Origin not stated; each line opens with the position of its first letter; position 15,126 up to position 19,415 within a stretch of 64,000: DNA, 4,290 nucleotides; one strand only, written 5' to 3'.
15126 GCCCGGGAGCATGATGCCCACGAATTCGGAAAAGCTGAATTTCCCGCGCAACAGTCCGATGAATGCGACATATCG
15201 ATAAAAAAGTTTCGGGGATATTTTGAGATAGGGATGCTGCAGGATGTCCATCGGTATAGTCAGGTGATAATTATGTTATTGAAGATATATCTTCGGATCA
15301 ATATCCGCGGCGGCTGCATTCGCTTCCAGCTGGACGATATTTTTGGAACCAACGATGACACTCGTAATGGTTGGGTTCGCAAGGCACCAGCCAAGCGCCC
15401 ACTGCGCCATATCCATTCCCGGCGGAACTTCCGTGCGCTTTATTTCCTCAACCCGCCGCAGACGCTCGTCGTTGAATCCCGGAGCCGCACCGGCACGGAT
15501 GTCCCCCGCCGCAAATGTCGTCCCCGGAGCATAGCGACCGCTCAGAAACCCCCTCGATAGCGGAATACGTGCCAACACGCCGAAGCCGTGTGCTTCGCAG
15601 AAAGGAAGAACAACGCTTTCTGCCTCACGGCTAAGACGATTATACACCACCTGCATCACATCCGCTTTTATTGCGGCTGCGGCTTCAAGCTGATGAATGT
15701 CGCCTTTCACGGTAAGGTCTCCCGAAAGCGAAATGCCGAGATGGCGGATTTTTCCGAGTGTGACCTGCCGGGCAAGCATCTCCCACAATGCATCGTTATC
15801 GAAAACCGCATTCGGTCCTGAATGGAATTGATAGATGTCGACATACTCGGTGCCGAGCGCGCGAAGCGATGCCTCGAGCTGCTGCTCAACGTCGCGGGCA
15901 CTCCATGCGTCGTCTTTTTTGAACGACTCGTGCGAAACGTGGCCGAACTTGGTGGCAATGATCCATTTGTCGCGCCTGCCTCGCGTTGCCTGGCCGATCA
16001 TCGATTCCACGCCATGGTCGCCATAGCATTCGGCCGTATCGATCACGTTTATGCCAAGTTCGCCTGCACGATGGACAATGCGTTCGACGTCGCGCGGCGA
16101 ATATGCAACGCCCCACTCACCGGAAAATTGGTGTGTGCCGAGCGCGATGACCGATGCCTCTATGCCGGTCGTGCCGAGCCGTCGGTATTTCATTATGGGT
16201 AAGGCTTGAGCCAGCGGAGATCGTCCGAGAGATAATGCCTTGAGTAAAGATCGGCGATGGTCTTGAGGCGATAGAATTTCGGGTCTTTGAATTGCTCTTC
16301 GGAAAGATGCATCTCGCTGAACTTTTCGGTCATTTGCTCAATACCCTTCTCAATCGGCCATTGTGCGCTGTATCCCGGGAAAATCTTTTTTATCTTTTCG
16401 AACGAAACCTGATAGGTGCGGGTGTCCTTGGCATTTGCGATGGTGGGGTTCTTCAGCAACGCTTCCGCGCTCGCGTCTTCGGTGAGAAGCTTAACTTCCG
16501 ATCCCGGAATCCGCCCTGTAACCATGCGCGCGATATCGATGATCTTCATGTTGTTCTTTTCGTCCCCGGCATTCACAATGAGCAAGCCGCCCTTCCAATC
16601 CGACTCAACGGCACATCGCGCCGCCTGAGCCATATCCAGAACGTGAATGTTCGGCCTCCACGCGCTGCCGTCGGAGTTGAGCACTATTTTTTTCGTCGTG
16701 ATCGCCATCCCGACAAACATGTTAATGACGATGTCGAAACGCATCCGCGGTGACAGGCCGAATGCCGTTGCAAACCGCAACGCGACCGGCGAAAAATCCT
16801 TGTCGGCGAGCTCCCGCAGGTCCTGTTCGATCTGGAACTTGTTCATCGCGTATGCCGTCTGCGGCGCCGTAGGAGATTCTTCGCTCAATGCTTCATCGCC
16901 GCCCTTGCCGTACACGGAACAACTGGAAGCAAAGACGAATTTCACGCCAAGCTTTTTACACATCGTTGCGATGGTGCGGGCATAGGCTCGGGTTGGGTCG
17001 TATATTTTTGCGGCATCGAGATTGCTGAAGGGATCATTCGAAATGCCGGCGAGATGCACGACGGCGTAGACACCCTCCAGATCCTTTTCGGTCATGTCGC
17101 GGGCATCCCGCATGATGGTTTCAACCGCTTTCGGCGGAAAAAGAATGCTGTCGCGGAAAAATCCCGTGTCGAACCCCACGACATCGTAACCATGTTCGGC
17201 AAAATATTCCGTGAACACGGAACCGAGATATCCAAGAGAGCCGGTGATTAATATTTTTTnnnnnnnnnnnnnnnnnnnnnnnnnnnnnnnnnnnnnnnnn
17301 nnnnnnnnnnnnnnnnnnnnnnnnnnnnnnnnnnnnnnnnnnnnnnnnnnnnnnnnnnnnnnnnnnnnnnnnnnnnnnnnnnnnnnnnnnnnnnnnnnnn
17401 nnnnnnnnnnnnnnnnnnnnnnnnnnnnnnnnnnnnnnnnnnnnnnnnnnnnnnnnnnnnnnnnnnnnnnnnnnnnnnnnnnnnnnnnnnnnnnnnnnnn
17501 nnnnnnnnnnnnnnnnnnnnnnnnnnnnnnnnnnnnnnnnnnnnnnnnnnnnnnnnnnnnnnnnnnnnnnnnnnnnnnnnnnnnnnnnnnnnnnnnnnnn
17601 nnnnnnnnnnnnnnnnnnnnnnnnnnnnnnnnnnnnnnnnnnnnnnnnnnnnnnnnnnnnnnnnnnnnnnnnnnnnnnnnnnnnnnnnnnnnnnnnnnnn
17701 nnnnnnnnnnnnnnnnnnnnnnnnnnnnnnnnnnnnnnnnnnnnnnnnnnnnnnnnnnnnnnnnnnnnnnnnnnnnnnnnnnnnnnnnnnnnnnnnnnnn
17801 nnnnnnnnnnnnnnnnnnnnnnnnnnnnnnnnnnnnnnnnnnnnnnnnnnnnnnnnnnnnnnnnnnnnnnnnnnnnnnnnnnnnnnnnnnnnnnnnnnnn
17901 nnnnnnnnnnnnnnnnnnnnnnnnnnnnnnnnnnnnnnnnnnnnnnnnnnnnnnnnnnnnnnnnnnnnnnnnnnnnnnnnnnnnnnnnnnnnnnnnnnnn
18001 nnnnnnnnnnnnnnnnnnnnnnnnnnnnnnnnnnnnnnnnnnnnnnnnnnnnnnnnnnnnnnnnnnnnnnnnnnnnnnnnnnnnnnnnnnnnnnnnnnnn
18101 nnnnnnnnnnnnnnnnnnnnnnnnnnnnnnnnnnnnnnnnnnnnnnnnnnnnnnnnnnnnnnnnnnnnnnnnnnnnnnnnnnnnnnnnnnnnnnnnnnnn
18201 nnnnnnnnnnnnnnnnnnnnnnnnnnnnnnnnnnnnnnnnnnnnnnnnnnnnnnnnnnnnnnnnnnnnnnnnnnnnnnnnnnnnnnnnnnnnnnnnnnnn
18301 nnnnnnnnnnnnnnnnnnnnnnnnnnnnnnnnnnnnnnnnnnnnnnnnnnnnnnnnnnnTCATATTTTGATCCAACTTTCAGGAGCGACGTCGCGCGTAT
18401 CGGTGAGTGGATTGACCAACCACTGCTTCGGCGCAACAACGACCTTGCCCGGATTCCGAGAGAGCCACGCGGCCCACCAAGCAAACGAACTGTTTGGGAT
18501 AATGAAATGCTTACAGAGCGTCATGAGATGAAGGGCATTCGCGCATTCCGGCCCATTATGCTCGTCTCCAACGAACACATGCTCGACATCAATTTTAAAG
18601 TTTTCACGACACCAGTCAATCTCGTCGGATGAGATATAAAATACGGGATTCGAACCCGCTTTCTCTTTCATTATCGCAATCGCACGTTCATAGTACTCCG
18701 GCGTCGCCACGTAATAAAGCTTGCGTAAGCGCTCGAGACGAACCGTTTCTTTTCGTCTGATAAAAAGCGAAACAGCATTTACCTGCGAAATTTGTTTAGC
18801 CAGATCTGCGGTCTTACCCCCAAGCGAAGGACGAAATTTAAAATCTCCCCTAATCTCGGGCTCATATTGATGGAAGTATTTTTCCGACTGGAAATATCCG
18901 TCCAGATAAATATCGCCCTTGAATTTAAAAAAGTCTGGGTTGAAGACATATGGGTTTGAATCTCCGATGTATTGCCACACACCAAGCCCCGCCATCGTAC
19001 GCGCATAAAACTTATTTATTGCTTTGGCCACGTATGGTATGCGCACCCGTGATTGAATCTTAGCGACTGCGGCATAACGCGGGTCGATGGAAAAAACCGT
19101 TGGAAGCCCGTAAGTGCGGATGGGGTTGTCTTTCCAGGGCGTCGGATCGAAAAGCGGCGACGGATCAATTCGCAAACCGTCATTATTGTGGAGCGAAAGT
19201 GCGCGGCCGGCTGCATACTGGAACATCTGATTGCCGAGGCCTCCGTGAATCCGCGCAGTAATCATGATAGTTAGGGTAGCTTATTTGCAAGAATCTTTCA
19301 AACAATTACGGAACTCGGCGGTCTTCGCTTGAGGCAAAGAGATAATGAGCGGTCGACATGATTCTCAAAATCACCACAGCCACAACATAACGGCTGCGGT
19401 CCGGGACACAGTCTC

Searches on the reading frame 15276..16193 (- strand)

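Call 30: search_protein_families(library=pfam, proteins=[window:15276-16193:-], max_evalue=0.00001)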
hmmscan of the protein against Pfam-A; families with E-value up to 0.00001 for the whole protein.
window:15276-16193:- (305 aa): 1 family
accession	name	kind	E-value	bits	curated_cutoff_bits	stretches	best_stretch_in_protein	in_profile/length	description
PF00248.27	Aldo_ket_red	-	1.3e-51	175.8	24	1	16-298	2-276/291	Aldo/keto reductase family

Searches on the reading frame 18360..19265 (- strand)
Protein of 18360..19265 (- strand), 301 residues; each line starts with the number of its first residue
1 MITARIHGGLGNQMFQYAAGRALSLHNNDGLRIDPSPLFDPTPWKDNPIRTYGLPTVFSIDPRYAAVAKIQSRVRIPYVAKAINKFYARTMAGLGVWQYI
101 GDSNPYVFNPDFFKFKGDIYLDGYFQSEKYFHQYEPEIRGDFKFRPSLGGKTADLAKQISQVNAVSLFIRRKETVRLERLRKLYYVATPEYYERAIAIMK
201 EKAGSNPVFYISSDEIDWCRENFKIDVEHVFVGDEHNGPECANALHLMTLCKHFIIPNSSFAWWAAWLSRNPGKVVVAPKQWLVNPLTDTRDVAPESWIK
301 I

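Call 30: search_protein_families(library=pfam, proteins=[window:18360-19265:-], max_evalue=0.00001)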
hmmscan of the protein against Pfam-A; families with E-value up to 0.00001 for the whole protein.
window:18360-19265:- (301 aa): 1 family
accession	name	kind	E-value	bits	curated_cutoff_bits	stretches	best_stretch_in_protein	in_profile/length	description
PF01531.22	Glyco_transf_11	-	6.2e-28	98.3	23.9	1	118-299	123-295/298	Glycosyl transferase family 11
